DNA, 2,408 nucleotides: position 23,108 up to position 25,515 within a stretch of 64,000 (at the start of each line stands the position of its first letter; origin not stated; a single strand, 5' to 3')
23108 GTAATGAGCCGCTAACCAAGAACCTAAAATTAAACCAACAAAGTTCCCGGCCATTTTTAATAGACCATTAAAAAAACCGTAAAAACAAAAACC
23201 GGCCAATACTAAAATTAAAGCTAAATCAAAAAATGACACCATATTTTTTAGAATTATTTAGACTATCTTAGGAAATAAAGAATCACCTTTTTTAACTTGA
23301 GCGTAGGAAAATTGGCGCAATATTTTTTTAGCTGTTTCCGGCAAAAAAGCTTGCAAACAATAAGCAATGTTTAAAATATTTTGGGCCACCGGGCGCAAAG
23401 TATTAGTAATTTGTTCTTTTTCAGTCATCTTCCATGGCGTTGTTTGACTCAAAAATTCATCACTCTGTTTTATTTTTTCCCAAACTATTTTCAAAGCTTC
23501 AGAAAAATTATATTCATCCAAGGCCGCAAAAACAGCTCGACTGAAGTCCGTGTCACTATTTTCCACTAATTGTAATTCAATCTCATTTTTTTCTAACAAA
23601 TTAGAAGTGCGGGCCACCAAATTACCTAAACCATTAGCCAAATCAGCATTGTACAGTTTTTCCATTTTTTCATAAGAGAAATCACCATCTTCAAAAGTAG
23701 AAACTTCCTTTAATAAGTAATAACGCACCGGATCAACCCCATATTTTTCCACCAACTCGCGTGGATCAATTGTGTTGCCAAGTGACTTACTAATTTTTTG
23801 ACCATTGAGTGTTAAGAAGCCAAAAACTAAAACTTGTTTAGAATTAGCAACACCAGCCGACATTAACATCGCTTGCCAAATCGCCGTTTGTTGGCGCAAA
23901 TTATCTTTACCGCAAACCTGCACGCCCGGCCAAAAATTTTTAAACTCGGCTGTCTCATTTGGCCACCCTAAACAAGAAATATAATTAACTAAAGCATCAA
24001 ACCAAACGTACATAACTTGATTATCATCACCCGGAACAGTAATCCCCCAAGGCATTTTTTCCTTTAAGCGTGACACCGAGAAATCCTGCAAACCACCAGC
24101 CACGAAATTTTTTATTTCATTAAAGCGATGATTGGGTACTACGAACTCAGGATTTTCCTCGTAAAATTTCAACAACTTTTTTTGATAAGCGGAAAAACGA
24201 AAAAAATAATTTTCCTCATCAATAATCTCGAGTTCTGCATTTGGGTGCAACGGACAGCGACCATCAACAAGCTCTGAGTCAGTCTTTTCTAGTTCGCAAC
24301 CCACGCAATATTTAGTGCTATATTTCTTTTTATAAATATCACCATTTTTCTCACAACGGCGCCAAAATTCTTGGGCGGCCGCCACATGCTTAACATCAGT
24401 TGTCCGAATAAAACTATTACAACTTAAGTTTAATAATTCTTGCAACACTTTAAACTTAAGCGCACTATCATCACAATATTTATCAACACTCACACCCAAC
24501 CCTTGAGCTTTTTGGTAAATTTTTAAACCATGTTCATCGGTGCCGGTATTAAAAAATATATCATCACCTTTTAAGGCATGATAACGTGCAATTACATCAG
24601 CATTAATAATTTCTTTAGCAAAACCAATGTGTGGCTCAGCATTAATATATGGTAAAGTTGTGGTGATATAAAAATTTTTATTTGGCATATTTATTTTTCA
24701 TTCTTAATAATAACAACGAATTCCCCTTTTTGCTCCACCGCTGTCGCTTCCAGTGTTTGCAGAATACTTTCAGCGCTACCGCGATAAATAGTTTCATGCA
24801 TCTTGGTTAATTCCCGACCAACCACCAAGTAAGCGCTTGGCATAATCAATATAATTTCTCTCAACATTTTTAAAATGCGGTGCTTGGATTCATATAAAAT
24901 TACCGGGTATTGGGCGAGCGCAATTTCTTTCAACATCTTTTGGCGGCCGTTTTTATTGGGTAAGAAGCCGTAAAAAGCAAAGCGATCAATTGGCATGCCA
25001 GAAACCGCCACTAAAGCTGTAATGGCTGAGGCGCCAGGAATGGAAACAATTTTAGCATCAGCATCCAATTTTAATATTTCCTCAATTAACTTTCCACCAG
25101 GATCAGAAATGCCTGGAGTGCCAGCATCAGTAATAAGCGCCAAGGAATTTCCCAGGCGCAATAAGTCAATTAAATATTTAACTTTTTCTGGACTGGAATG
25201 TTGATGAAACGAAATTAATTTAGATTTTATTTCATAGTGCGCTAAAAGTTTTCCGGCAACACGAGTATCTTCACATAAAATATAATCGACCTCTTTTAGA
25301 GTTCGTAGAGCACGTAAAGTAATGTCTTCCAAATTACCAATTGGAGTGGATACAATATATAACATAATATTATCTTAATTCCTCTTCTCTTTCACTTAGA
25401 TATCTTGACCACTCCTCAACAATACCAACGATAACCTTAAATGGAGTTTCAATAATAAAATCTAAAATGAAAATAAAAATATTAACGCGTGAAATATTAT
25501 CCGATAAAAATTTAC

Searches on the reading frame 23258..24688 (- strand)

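Call 64: search_protein_families(library=pfam, proteins=[window:23258-24688:-], max_evalue=0.00001)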
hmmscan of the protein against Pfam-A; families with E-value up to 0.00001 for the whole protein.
window:23258-24688:- (476 aa): 3 families
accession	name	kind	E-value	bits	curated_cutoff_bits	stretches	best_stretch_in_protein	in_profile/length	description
PF09334.17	tRNA-synt_1g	-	2.8e-95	319.8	20.1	2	155-361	178-390/391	tRNA synthetases class I (M)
PF00133.28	tRNA-synt_1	-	1.6e-30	106.7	22.7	2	222-331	295-407/414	tRNA synthetases class I (I, L, M and V)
PF01406.26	tRNA-synt_1e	-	8.6e-12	45.5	27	0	283-328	238-283/301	tRNA synthetases class I (C) catalytic domain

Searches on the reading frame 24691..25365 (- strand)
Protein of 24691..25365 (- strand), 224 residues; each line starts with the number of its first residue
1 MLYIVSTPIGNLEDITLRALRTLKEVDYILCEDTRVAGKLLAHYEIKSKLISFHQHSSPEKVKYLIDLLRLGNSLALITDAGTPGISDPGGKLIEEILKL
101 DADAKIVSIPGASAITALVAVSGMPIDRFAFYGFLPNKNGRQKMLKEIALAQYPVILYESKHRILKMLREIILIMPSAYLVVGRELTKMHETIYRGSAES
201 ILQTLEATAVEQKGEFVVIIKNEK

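Call 64: search_protein_families(library=pfam, proteins=[window:24691-25365:-], max_evalue=0.00001)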
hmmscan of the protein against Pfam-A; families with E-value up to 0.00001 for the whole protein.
window:24691-25365:- (224 aa): 1 family
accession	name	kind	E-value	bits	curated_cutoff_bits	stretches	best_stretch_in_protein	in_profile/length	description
PF00590.25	TP_methylase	-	6.3e-31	108.4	27.8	1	1-201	1-211/212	Tetrapyrrole (Corrin/Porphyrin) Methylases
